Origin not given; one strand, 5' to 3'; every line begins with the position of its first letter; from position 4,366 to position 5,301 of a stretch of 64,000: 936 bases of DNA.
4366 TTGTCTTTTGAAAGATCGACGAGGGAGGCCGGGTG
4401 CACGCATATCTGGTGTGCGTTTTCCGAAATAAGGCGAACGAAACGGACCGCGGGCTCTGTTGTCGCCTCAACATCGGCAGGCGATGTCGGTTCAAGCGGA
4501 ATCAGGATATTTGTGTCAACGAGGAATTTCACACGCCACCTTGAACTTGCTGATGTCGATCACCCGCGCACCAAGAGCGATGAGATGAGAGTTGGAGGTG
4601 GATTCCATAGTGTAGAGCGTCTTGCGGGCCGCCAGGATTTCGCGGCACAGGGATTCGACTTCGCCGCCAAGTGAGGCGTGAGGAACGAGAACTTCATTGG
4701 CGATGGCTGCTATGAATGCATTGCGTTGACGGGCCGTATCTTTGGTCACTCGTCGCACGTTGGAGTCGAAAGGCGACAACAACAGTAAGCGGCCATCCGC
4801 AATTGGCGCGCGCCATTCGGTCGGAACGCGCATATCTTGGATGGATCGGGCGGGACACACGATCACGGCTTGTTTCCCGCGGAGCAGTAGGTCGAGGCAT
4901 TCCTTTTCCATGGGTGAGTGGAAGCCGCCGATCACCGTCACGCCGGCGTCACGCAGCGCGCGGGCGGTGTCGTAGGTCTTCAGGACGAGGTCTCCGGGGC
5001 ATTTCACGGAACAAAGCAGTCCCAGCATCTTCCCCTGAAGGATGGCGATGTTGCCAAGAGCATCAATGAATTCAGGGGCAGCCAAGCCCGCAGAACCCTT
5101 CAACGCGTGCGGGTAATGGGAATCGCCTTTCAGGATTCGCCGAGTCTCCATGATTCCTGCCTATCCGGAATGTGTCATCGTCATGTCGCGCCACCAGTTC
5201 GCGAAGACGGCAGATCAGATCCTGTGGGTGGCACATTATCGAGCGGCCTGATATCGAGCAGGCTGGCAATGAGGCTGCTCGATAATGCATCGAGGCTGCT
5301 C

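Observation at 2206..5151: Overlapping three-gene module: SLOG/DprA-like, PIN-domain and ASCH plus transglutaminase-like protein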

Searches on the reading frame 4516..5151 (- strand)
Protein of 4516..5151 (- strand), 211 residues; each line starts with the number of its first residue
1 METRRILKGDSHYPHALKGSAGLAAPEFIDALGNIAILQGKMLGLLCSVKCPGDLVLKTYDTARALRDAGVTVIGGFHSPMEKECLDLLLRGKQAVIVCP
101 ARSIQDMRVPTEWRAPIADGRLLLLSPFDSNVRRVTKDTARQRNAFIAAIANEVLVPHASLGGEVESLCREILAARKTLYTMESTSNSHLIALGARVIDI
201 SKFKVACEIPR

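Call 3: search_protein_families(library=pfam, proteins=[window:4516-5151:-], max_evalue=0.1)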
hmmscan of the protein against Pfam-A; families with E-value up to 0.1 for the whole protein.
window:4516-5151:- (211 aa): 2 families
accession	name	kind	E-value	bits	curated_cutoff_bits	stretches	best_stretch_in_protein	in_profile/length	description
PF02481.21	DNA_processg_A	-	4.4e-09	36.3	29.6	1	3-197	7-209/212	DNA recombination-mediator protein A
PF13714.12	PEP_mutase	-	0.086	12.8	31.5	0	136-201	156-221/240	Phosphoenolpyruvate phosphomutase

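Call 4: search_protein_families(library=padloc, proteins=[window:4516-5151:-], max_evalue=0.1)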
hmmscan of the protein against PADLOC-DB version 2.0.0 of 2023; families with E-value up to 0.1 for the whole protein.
window:4516-5151:- (211 aa): 1 family
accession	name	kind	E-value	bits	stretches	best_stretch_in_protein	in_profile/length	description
PDLC03927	PsyrA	-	8.6e-22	75.8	1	8-199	99-294/398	-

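Call 5: search_protein_families(library=ncbifam, proteins=[window:4516-5151:-], max_evalue=0.1)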
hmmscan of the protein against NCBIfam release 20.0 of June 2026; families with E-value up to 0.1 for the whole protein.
window:4516-5151:- (211 aa): 1 family
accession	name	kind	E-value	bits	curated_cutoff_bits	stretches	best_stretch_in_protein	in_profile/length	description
TIGR00732.1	dprA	equivalog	5.2e-07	29.1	191.15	1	3-161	9-166/220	DNA-processing protein DprA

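Call 9: search_solved_structures(query=window:4516-5151:-, max_evalue=10, show_alignments=2)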
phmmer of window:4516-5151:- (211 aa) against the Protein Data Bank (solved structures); distinct sequences matched with E-value up to 10: 5.
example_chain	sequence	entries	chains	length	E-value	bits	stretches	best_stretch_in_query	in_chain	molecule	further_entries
8hi6_A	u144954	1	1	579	0.3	13.9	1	50-161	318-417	Short-chain dehydrogenase/reductase SDR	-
1v43_A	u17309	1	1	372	0.43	13.4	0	8-68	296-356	sugar-binding transport ATP-binding protein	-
1vci_A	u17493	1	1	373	0.44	13.4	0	8-68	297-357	sugar-binding transport ATP-binding protein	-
8hi4_A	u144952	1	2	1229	0.84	12.4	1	50-161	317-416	Short-chain dehydrogenase/reductase SDR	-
2hn1_A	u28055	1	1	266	1.4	11.7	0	147-183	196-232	Magnesium and cobalt transporter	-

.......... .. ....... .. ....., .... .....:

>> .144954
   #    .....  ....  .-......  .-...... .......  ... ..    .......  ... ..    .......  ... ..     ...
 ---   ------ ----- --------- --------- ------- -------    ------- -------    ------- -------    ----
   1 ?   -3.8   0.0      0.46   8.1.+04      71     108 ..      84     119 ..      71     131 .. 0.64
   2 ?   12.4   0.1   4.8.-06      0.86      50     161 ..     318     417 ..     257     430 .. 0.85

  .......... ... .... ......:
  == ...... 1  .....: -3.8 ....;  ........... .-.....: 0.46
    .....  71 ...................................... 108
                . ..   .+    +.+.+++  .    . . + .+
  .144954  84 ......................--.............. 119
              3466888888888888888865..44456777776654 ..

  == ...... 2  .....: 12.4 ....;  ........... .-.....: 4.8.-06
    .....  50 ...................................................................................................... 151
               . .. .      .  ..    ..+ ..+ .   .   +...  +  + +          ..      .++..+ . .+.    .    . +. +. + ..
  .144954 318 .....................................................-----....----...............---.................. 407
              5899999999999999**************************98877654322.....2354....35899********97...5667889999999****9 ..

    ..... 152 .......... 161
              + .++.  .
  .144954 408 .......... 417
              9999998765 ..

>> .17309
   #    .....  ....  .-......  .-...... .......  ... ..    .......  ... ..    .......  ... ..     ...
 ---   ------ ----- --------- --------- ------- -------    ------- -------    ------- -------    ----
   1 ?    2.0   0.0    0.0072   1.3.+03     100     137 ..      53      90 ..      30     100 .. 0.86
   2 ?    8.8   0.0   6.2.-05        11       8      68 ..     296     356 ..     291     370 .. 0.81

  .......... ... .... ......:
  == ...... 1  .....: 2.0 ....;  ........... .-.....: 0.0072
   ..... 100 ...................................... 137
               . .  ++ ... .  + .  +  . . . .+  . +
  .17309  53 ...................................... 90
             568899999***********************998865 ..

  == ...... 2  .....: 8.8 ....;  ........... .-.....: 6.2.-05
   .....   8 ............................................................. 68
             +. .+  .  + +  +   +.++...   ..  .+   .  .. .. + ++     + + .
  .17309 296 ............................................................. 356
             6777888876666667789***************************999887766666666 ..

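Call 27: find_homologous_proteins(query=window:4516-5151:-, max_evalue=0.001)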
Query window:4516-5151:- (211 aa): 2246 proteins with E <= 0.001 among 4604 candidates; the best 120 are listed.
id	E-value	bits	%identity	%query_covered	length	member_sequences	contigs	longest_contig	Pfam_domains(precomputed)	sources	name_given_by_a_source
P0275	7.6e-134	461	100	100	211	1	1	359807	PF02481.22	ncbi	-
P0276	2.3e-105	368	85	94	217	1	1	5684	PF02481.22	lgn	-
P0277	1.1e-90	321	70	97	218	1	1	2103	PF02481.22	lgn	-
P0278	1.6e-88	314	69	96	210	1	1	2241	PF02481.22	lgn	-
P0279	1.4e-83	297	66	96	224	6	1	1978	PF02481.22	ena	-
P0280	5.2e-81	289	81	75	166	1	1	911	-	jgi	jgi:predicted Rossmann fold nucleotide-binding protein DprA/Smf involved in DNA uptake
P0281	1.0e-79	285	62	96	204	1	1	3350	PF02481.22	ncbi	-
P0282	3.4e-73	264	60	97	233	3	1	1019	PF02481.22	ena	-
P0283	5.2e-71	256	62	93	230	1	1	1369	PF02481.22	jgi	jgi:predicted Rossmann fold nucleotide-binding protein DprA/Smf involved in DNA uptake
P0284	1.2e-69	252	59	94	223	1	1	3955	PF02481.22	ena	-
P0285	1.3e-68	249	57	98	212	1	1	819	PF02481.22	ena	-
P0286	3.2e-68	247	62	89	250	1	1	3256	PF02481.22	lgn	-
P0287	6.3e-68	246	62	83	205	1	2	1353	PF02481.22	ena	-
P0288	8.1e-68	246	59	94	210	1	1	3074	PF02481.22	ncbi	-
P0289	1.2e-67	245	59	89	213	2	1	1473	PF02481.22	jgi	jgi:predicted Rossmann fold nucleotide-binding protein DprA/Smf involved in DNA uptake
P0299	1.3e-66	242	58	92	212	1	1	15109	PF02481.22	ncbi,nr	ncbi:MAG: DNA-processing protein DprA [Deinococcus sp.]|nr:DNA-processing protein DprA [Deinococcus 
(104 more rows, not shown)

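Call 30: find_encoding_contigs(protein=P0276, flank=5000, max_places=3)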
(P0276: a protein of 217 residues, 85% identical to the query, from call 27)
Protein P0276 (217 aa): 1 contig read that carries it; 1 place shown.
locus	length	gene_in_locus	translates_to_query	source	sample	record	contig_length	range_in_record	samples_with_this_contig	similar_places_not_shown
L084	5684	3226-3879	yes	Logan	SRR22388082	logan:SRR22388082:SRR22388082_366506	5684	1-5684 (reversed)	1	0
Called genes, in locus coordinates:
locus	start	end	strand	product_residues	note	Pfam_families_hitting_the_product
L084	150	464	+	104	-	PF04542:Sigma70_r2 (weak)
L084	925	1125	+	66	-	-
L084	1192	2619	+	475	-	-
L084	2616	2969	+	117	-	PF04326:SLFN_AlbA_2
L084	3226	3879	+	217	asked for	PF02481:DNA_processg_A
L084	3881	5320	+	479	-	PF07929:PRiA4_ORF3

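Call 31: find_encoding_contigs(protein=P0299, flank=5000, max_places=3)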
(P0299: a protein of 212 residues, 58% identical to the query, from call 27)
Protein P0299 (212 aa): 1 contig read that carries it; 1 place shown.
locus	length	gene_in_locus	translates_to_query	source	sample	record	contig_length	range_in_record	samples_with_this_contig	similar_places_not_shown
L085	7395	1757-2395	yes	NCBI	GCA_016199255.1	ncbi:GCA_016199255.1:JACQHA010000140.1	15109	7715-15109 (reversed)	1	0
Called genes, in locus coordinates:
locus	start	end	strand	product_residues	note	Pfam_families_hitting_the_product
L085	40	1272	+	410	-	PF07669:Eco57I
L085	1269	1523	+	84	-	PF14076:DUF4258 (weak)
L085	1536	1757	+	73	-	PF10049:DUF2283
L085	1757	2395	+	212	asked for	PF02481:DNA_processg_A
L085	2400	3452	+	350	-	PF13784:Fic_N (faint), PF02661:Fic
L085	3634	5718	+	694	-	PF03190:Thioredox_DsbH, PF13098:Thioredoxin_2 (weak), PF13899:Thioredoxin_7, PF03663:Glyco_hydro_76 (faint)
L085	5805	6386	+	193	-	PF03848:TehB, PF13489:Methyltransf_23, PF13847:Methyltransf_31, PF08241:Methyltransf_11, PF08242:Methyltransf_12 (weak), PF13649:Methyltransf_25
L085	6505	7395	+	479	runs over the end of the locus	PF01565:FAD_binding_4, PF02913:FAD-oxidase_C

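Call 36: find_related_loci(query=A3, collection=metagenome_contigs, flank=5000)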
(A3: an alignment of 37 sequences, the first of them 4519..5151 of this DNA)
Query A3 (211 aa) in metagenome_contigs; peptide patterns used: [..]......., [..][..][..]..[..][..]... (x = any residue, [..] = any of these).
600 stretches matched a pattern (row limit reached: there are more); 578 encode a relative of the query (tblastn E <= 1e-3); the best 80 are kept; 80 distinct loci.
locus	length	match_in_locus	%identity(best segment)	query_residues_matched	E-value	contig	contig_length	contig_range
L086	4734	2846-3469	55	1-208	2e-73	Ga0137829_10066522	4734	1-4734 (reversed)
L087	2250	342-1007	51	1-207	1e-74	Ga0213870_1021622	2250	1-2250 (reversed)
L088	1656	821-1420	57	5-202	7e-76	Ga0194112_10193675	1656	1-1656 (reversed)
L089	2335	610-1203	58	2-199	3e-74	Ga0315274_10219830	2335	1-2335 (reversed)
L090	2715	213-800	59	1-196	3e-73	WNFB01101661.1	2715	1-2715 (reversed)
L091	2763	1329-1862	63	21-198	4e-73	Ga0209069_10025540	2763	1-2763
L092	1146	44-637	57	1-198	8e-77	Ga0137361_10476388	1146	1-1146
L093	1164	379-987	54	1-203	2e-75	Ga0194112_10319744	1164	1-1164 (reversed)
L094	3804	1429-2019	55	3-199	2e-70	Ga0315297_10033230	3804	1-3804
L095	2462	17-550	61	22-199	1e-71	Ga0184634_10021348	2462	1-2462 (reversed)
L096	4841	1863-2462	51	1-200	5e-70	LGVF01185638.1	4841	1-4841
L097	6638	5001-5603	52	1-201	9e-70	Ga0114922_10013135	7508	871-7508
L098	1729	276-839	57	8-196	1e-72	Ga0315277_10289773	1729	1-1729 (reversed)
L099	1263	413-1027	54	1-198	2e-73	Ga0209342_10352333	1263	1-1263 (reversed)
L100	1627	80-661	56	1-196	8e-72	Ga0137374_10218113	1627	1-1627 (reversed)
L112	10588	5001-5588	53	1-196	1e-66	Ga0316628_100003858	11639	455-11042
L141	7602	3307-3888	51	9-202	5e-65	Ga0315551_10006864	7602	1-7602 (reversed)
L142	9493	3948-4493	54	17-198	1e-64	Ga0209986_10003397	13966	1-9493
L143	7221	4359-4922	55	1-192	1e-64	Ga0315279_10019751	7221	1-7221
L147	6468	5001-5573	53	6-196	4e-64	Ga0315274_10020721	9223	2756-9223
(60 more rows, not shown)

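Call 43: search_protein_families(library=padloc, proteins=[L141:4156-5625:+, L141:5598-6059:+, L143:4939-5478:+, L094:2051-3223:+, L147:3110-4348:+, L147:4336-4950:+], max_evalue=0.001)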
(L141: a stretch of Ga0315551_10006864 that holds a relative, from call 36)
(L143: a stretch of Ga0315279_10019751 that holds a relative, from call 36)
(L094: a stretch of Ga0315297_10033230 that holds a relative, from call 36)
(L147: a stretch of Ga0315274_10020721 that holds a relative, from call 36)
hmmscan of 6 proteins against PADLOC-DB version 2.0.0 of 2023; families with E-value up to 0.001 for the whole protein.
L141:4156-5625:+ (489 aa): 6 families
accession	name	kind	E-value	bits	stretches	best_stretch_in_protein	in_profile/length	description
PDLC04421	PDC-M11A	-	1.8e-177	588.9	1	1-488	1-485/486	-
PDLC04422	PDC-M11A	-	5.8e-112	373.1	1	1-483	1-488/501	-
PDLC04420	PDC-M11A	-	2.5e-99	330.7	1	117-487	2-374/376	-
PDLC04417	PDC-M11A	-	9.7e-68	227.3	1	1-475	1-480/501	-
PDLC04419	PDC-M11A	-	2.1e-41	140.5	1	160-479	13-340/357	-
PDLC04418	PDC-M11A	-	1.9e-14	51.4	1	165-398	98-334/444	-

L141:5598-6059:+ (153 aa): 3 families
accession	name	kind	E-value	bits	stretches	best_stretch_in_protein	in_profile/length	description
PDLC04424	PDC-M11B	-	6.4e-43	144.1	1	3-140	3-140/142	-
PDLC04425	PDC-M11B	-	8.4e-43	144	1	10-134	3-127/132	-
PDLC04423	PDC-M11B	-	9.3e-26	88.8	1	13-140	2-129/164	-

L143:4939-5478:+ (179 aa): 1 family
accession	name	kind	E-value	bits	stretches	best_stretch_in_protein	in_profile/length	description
PDLC04133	mad1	-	0.00057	18.1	0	53-92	8-41/60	mads_1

L094:2051-3223:+ (390 aa): 0 families

L147:3110-4348:+ (412 aa): 89 families (the best 25 are shown)
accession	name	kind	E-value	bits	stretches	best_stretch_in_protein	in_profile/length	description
PDLC04178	HEC-01A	-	2.3e-162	538.6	1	8-404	6-394/399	-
PDLC04175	HEC-01A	-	4.3e-46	155.6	1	11-386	6-358/363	-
PDLC04182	HEC-01A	-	1.4e-43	147.4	2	178-341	198-355/406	-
PDLC04180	HEC-01A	-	3.1e-39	133.2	1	11-361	3-345/382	-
PDLC04176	HEC-01A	-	2.7e-37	127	1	12-361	4-343/371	-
PDLC04184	HEC-01A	-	1.2e-33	114.8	2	170-339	214-393/464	-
PDLC04177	HEC-01A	-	8.3e-33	111.9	2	186-360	199-363/393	-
PDLC04391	PDC-M07A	-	2.4e-32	110.5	2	173-341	186-353/412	-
PDLC04183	HEC-01A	-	2.1e-31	107.4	2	195-339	213-350/402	-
PDLC04179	HEC-01A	-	2.8e-30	103.8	2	168-339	242-407/459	-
PDLC04393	PDC-M07A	-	1e-29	101.9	2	171-345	192-359/435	-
PDLC04389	PDC-M07A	-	4e-29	99.9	2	195-356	218-390/443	-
PDLC04144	HEC-01B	-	4.1e-29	99.9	2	195-359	206-361/395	-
PDLC04135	mad3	-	4.7e-27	93.5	1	11-339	2-329/374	mads_3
PDLC04392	PDC-M07A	-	1.7e-26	91.2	2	172-339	191-353/432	-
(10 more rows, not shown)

L147:4336-4950:+ (204 aa): 6 families
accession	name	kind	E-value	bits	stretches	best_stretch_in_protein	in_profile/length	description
PDLC04196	HEC-01B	-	6.1e-69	230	1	2-198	2-194/197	-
PDLC04200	HEC-01B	-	1.7e-51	173.1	1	1-201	1-211/218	-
PDLC04198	HEC-01B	-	5.7e-07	27.5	0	105-196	111-206/211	-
PDLC04205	HEC-01B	-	0.00016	19.5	0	73-127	79-132/213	-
PDLC04210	HEC-01B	-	0.00036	18.4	1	94-201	101-214/217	-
PDLC04194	HEC-01B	-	0.00099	16.9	0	72-151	60-133/204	-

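Call 44: search_protein_families(library=pfam, proteins=[L143:4939-5478:+, L094:2051-3223:+, L147:3110-4348:+, L147:4336-4950:+, L112:5782-6828:+, L142:4657-6423:+], max_evalue=0.001)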
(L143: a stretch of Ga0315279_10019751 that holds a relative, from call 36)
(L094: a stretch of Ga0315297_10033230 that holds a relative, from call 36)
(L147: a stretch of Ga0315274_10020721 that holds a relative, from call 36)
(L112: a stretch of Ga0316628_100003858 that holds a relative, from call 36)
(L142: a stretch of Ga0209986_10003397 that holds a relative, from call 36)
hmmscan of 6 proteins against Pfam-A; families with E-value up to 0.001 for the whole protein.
L143:4939-5478:+ (179 aa): 8 families
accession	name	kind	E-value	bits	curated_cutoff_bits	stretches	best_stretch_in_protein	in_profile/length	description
PF13592.12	HTH_33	-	3.8e-12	46.1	25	1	128-172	16-60/60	Winged helix-turn helix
PF13384.12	HTH_23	-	3.4e-09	36.7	24.6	1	35-82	3-49/50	Homeodomain-like domain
PF13551.12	HTH_29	-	1.2e-08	35.3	28.1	1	54-92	16-53/64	Winged helix-turn helix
PF13565.12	HTH_32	-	5.4e-06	27.3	33.7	1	68-143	3-73/73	Homeodomain-like domain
PF13518.12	HTH_28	-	4.8e-05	23.8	25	1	52-90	14-51/52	Helix-turn-helix domain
PF06056.18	Terminase_5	-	0.00031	21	20.3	0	51-85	14-48/58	Putative ATPase subunit of terminase (gpP-like)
PF12728.13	HTH_17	-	0.00047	20.8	27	0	54-71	5-22/51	Helix-turn-helix domain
PF01527.26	HTH_Tnp_1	-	0.00076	20.1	24.1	0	51-77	24-50/75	Transposase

L094:2051-3223:+ (390 aa): 2 families
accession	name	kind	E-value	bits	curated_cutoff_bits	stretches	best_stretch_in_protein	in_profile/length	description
PF00149.33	Metallophos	-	1.7e-12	48.6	21.5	1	9-213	1-190/191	Calcineurin-like phosphoesterase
PF12850.12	Metallophos_2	-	1.6e-06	28.7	27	1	9-214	1-119/154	Calcineurin-like phosphoesterase superfamily domain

L147:3110-4348:+ (412 aa): 6 families
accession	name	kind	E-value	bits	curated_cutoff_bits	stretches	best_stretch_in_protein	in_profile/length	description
PF13304.12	AAA_21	-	6.3e-18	66.3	27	1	32-338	1-304/304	AAA domain, putative AbiEii toxin, Type IV TA system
PF13175.12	AAA_15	-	9.3e-18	65.4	32.1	2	11-56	3-49/374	AAA ATPase domain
PF02463.25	SMC_N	-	9e-10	38.8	40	1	10-340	1-205/220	RecF/RecN/SMC N terminal domain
PF13476.12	AAA_23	-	1.1e-06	29.8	27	1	13-56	1-45/201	AAA domain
PF11398.14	DUF2813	-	4.6e-05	23.4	21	0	10-55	2-47/372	Protein of unknown function (DUF2813)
PF13555.12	AAA_29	-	0.00015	21.9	27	1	12-53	2-45/61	P-loop containing region of AAA domain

L147:4336-4950:+ (204 aa): 1 family
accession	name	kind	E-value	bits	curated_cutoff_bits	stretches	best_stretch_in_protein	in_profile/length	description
PF14103.11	DUF4276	-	5.2e-07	30.5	30.2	1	10-187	1-186/192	Domain of unknown function (DUF4276)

L112:5782-6828:+ (348 aa): 3 families
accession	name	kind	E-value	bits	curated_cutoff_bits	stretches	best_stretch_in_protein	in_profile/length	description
PF12706.13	Lactamase_B_2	-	1.2e-30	107.1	27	1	117-305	1-200/200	Beta-lactamase superfamily domain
PF13483.12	Lactamase_B_3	-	2.7e-15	57.1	24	1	102-304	2-160/160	Beta-lactamase superfamily domain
PF00753.33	Lactamase_B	-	1.3e-05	25.6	22.7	1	110-255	9-157/196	Metallo-beta-lactamase superfamily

L142:4657-6423:+ (588 aa): 1 family
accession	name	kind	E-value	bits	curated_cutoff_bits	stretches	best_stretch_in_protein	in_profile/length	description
PF03235.19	GmrSD_N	-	5e-33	115.3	33.2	1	14-226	2-195/199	GmrSD restriction endonuclease, N-terminal domain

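Call 88: search_protein_families(library=pfam, proteins=[L141:6473-7372:+, L141:78-3257:+, L097:5001-5636:+], max_evalue=0.001)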
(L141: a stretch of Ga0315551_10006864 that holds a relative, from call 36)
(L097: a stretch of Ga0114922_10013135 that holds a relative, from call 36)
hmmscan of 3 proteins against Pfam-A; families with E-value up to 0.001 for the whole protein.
L141:6473-7372:+ (299 aa): 1 family
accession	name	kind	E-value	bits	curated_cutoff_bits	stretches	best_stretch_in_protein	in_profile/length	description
PF25794.1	SACS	-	5.3e-09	36.7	32.8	1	87-143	66-122/247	Sacsin domain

L141:78-3257:+ (1059 aa): 5 families
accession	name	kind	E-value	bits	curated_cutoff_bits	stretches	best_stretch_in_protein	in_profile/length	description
PF07669.17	Eco57I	-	1e-28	101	25.3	1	533-772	1-139/171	Eco57I restriction-modification methylase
PF25120.1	DUF7814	-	1.4e-06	28.6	27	1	188-252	122-183/228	Domain of unknown function (DUF7814)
PF20473.4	MmeI_Mtase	-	1.8e-06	27.8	27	1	456-555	21-85/259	MmeI, DNA-methyltransferase domain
PF02384.22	N6_Mtase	-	6.9e-06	26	20.4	0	451-477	43-69/311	N-6 DNA Methylase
PF01170.24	UPF0020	-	2.6e-05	24.5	22.3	0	451-550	25-94/197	RMKL-like, methyltransferase domain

L097:5001-5636:+ (211 aa): 1 family
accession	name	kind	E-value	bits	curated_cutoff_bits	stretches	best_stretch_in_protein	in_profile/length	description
PF02481.21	DNA_processg_A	-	2.3e-06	27.4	29.6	1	8-196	12-208/212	DNA recombination-mediator protein A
